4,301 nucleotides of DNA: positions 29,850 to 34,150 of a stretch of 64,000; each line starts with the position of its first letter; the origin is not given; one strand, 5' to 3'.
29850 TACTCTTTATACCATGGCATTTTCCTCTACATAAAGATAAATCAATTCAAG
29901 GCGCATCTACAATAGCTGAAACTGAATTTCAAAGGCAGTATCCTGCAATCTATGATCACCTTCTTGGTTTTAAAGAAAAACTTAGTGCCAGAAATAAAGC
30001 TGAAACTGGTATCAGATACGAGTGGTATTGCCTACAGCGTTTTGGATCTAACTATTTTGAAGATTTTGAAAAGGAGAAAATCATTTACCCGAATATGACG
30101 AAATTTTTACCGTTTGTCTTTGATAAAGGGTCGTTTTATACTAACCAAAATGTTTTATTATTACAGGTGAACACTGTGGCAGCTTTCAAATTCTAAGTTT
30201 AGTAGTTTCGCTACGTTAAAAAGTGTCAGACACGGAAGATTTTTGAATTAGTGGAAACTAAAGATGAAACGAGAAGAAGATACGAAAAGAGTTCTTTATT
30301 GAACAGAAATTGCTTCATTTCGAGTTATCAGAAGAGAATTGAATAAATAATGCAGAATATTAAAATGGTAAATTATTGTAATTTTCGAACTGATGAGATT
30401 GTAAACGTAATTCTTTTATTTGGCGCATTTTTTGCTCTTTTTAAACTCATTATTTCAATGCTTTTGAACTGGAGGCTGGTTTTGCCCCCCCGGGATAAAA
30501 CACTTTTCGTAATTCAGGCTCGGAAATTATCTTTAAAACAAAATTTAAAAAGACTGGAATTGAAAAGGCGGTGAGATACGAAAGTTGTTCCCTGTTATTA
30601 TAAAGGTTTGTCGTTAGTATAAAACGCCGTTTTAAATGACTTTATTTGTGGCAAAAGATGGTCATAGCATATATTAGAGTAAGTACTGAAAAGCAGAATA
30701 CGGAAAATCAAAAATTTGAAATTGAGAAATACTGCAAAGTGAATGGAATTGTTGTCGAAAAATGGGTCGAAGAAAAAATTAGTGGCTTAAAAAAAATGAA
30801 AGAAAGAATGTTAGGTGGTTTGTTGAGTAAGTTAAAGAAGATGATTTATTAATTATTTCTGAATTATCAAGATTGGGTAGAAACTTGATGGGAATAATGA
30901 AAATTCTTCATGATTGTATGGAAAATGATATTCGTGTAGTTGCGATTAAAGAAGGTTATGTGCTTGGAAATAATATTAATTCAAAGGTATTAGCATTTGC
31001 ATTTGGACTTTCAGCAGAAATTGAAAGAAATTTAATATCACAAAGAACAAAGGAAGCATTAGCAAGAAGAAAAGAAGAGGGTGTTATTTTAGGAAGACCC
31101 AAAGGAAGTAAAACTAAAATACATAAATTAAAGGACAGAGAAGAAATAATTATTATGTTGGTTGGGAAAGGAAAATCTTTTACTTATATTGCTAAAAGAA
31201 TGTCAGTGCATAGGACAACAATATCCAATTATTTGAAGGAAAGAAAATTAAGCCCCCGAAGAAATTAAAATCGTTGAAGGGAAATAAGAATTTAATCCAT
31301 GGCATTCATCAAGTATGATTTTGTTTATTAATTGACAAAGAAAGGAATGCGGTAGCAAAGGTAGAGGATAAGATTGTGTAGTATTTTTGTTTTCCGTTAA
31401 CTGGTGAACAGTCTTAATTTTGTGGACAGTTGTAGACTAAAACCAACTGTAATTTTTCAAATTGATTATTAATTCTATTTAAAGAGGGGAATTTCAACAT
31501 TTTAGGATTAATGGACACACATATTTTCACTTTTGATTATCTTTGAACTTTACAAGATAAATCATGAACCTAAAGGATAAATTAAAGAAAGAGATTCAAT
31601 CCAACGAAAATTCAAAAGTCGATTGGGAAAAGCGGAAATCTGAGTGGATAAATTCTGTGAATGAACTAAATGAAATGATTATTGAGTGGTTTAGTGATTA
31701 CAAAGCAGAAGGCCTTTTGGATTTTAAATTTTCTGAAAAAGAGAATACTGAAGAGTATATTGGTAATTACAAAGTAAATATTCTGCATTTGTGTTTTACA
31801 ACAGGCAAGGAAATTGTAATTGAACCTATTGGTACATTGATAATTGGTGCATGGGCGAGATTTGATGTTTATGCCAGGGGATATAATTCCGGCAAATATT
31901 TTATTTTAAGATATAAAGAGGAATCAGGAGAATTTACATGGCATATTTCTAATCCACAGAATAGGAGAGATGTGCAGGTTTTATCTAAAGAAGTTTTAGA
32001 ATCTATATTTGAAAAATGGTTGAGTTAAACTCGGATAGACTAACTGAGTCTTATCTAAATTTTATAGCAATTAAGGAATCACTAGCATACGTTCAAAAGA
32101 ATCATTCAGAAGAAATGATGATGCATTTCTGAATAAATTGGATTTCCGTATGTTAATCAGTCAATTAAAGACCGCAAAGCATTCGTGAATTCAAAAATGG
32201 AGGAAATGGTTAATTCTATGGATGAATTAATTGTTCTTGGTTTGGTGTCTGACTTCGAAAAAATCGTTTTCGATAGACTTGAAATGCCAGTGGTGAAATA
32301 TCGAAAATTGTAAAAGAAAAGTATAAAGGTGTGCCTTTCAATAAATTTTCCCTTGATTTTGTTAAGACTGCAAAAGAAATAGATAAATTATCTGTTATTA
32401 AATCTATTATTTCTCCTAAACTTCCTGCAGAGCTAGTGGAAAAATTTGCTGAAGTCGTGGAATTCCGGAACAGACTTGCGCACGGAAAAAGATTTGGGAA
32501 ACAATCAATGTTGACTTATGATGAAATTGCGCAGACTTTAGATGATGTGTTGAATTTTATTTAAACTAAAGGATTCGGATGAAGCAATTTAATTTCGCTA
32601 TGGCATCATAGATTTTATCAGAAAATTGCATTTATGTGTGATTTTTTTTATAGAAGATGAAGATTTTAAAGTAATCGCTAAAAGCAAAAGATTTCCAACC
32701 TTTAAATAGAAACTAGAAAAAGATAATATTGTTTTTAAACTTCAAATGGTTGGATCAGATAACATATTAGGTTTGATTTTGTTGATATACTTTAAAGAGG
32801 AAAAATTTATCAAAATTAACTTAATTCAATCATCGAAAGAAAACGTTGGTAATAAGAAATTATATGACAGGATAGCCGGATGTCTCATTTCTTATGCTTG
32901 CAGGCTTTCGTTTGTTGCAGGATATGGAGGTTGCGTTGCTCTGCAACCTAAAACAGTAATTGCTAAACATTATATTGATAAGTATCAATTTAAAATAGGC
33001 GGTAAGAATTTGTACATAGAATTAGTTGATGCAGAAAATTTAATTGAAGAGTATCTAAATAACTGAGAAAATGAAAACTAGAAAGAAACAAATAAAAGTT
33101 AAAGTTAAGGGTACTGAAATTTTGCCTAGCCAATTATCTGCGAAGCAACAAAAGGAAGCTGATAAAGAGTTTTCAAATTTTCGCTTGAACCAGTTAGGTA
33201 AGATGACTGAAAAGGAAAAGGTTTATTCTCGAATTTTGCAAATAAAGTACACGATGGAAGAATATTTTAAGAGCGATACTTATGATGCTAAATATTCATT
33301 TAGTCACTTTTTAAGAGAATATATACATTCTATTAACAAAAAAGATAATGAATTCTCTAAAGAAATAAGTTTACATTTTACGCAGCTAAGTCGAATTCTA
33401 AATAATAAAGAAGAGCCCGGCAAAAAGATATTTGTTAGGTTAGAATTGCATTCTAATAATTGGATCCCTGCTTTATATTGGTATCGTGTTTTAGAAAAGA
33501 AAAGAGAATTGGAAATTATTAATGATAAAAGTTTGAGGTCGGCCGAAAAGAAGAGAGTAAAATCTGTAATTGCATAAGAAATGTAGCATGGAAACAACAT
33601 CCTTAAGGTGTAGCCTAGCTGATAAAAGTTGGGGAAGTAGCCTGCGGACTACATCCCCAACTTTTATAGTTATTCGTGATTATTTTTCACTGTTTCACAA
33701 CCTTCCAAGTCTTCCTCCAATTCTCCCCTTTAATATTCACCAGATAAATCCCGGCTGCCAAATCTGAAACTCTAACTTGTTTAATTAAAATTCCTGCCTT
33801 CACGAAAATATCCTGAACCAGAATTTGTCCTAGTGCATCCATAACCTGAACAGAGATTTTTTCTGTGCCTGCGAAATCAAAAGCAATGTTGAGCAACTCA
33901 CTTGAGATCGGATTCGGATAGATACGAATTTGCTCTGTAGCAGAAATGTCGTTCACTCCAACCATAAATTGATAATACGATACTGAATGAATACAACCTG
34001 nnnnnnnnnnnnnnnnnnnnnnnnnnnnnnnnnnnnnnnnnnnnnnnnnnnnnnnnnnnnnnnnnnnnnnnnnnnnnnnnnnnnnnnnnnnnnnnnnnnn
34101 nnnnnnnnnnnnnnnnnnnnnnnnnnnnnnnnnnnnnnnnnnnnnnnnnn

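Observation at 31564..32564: Translationally coupled unknown protein + HEPN (Rx4H) protein: candidate novel toxin-antitoxin or abortive-infection pair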

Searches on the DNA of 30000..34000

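Call 93: search_rna_families(source=window, start=30000, end=34000, threshold=evalue, max_evalue=1)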
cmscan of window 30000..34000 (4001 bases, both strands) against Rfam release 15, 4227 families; matches with E-value up to 1: 0.
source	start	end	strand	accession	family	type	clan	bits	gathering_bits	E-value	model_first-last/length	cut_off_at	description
